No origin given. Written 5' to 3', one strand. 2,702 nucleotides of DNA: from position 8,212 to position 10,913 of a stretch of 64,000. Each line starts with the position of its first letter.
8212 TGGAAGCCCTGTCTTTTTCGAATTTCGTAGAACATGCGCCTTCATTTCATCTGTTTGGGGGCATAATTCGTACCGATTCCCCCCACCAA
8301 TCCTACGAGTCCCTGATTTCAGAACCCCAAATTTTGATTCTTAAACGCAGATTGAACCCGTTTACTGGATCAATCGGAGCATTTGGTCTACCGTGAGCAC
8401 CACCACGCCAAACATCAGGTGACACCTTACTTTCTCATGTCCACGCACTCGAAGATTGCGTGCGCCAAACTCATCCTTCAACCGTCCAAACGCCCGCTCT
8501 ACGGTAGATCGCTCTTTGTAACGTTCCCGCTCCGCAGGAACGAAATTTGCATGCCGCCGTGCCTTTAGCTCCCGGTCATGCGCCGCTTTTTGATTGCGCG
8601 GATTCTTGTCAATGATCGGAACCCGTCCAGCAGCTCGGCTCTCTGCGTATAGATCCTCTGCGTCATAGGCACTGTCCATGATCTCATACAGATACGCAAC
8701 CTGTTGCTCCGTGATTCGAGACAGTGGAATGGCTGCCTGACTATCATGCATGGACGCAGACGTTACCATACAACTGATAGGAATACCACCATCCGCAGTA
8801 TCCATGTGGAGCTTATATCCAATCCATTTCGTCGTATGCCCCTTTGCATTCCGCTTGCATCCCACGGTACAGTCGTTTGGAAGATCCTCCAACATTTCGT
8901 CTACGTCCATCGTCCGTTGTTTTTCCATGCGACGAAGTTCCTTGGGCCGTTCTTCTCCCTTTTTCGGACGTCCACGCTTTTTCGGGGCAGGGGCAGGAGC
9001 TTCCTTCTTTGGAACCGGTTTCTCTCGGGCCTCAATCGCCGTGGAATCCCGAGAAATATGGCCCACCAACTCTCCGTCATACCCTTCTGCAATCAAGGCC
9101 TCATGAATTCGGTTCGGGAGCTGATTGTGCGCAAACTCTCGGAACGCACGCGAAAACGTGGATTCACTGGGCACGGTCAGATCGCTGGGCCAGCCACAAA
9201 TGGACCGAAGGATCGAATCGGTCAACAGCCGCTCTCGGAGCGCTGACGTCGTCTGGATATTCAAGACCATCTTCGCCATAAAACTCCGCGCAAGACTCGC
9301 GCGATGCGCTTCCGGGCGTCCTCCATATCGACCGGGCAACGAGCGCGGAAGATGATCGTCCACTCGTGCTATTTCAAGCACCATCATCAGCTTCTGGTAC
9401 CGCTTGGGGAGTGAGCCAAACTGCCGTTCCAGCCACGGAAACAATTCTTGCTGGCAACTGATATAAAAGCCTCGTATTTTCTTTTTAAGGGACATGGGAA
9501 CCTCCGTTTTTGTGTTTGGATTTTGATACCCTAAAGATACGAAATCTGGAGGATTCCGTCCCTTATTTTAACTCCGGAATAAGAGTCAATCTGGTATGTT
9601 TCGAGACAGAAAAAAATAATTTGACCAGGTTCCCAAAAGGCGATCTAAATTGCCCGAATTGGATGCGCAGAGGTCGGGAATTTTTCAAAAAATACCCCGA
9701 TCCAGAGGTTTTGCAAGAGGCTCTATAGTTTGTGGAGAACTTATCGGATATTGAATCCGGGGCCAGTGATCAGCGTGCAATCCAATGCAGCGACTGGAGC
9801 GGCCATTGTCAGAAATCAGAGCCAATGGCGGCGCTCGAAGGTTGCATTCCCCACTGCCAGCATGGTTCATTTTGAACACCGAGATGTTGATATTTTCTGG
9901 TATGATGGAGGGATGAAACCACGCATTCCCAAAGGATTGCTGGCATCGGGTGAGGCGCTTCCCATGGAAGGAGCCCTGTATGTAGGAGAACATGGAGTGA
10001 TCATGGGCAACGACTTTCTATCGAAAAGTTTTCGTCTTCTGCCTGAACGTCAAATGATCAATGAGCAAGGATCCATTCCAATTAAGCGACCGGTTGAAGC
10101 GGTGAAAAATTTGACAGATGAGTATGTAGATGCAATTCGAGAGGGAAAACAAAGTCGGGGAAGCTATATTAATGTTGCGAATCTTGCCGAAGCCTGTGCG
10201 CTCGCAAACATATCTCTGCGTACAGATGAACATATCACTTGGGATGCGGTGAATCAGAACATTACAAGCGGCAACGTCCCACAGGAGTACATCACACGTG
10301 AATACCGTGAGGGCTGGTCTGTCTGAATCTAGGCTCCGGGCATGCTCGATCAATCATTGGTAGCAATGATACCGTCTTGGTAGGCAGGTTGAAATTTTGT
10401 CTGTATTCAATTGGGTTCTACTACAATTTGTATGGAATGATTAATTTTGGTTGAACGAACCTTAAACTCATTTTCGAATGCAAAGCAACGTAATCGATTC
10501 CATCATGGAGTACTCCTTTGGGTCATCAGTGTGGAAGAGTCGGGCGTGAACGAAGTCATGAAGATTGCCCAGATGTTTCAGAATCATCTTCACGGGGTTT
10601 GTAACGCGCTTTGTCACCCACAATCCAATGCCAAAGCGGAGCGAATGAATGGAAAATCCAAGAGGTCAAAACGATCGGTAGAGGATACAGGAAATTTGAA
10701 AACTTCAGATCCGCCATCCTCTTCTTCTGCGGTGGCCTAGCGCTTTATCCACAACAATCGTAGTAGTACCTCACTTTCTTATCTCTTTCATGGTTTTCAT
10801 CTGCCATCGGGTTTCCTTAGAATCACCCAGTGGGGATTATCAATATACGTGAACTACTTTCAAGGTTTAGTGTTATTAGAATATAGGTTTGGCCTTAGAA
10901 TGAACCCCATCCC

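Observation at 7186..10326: Intact IS4/IS5-superfamily IS cleanly splitting a TAT-secreted Gfo/Idh/MocA oxidoreductase gene, with reconstructable in-frame target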

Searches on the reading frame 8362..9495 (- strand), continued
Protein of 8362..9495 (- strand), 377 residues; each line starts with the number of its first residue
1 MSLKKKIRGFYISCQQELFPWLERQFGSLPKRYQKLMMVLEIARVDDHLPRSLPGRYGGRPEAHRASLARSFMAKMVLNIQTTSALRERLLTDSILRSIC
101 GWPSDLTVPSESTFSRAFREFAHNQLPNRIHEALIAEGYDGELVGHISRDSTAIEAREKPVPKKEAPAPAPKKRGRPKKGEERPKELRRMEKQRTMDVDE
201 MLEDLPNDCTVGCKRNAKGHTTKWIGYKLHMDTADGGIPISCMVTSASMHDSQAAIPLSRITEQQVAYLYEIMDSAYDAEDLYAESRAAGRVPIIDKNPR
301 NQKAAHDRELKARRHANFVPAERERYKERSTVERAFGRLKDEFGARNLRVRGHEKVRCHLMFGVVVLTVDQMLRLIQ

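Call 22: get_annotated_region(hit=H2, flank=1500)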
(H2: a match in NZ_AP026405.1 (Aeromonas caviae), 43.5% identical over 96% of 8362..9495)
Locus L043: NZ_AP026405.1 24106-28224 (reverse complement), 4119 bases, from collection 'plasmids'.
description: Aeromonas caviae strain KAM643 plasmid pKAM643_2, complete sequence
organism: Aeromonas caviae (NCBI taxid 648)
taxonomy: Bacteria; Pseudomonadota; Gammaproteobacteria; Aeromonadales; Aeromonadaceae; Aeromonas; Aeromonas caviae
host: -; source: -; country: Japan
typing (MOB-suite, as given by PLSDB): mobilizable; replicon IncP; relaxase MOBP
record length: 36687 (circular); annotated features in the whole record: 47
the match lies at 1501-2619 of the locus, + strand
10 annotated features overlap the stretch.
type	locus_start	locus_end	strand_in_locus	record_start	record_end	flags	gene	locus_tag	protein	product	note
CDS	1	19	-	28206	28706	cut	-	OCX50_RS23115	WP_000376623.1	GNAT family N-acetyltransferase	-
predicted_resistance_gene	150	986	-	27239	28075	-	sul1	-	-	sulfonamide-resistant dihydropteroate synthase Sul1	predicted by amrfinderplus; class SULFONAMIDE; identity 100.0%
CDS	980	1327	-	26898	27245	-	-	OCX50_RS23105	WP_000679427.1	quaternary ammonium compound efflux SMR transporter QacE delta 1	-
predicted_resistance_gene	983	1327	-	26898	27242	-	qacEdelta1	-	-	quaternary ammonium compound efflux SMR transporter QacE delta 1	predicted by amrfinderplus; class QUATERNARY AMMONIUM; identity 100.0%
CDS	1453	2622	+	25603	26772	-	-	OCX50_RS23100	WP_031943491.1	IS1182-like element ISUnCu17 family transposase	GO:0006313 - DNA transposition [Evidence IEA]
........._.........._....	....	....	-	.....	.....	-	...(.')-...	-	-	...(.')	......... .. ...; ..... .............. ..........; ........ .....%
predicted_resistance_gene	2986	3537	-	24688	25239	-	aac(6')-Ib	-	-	AAC(6')-Ib family aminoglycoside 6'-N-acetyltransferase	predicted by amrfinderplus; class AMINOGLYCOSIDE; identity 100.0%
CDS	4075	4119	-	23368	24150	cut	blaOXA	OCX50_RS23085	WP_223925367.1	class D beta-lactamase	GO:0030655 - beta-lactam antibiotic catabolic process [Evidence IEA]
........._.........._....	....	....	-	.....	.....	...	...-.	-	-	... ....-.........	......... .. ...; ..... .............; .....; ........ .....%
predicted_resistance_gene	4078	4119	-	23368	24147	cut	blaNPS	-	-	NPS family class D beta-lactamase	predicted by amrfinderplus; class BETA-LACTAM; identity 98.85%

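Call 23: get_annotated_region(hit=H1, flank=1500)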
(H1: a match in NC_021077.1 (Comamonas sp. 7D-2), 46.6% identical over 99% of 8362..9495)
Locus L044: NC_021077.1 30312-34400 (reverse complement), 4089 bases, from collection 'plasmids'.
description: Comamonas sp. 7D-2 plasmid pBHB, complete sequence
organism: Comamonas sp. 7D-2 (NCBI taxid 1232667)
taxonomy: Bacteria; Pseudomonadota; Betaproteobacteria; Burkholderiales; Comamonadaceae; Comamonas; Comamonas sp. 7D-2
host: -; source: contaminated soil; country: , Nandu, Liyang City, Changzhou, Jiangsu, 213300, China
typing (MOB-suite, as given by PLSDB): conjugative; replicon IncP; relaxase MOBP; mating-pair formation MPF_T
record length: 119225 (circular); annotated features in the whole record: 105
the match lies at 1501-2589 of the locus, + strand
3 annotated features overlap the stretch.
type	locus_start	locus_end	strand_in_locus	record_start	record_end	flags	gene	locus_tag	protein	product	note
CDS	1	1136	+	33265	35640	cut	-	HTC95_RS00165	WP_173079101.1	MMPL family transporter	-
CDS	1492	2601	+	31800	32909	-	-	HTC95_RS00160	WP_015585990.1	IS1182 family transposase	-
CDS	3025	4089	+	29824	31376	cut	-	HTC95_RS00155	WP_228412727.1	IS3 family transposase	-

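Call 24: get_annotated_region(hit=H7, flank=1500)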
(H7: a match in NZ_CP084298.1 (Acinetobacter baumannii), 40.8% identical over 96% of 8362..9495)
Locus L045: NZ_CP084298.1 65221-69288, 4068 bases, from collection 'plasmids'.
description: Acinetobacter baumannii strain LHC22-2 plasmid pLHC22-2-tetX-162k, complete sequence
organism: Acinetobacter baumannii (NCBI taxid 470)
taxonomy: Bacteria; Pseudomonadota; Gammaproteobacteria; Moraxellales; Moraxellaceae; Acinetobacter; Acinetobacter baumannii
host: -; source: a feces sample of chicken origin; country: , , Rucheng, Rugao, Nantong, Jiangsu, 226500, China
typing (MOB-suite, as given by PLSDB): mobilizable; replicon rep_cluster_1656; relaxase MOBP,MOBP,MOBP
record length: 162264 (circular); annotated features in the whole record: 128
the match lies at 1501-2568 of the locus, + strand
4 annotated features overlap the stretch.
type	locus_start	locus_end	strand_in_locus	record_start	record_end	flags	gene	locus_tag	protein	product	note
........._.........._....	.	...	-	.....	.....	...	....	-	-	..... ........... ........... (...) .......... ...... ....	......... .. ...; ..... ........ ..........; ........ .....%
CDS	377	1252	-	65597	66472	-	-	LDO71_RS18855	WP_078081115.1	SDR family oxidoreductase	-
CDS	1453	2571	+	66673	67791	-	-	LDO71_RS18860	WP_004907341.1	IS1182 family transposase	-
CDS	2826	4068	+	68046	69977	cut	-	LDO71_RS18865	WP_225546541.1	ATP-binding cassette domain-containing protein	-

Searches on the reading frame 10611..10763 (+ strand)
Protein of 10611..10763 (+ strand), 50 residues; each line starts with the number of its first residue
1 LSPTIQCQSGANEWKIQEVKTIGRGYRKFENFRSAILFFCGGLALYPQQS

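Call 37: search_protein_families(library=pfam, proteins=[window:10611-10763:+], max_evalue=0.01)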
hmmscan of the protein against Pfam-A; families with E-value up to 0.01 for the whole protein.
window:10611-10763:+ (50 aa): 1 family
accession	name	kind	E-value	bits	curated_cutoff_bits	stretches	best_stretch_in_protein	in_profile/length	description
PF01610.23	DDE_Tnp_ISL3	-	0.0044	17.3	23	1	15-36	219-240/240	Transposase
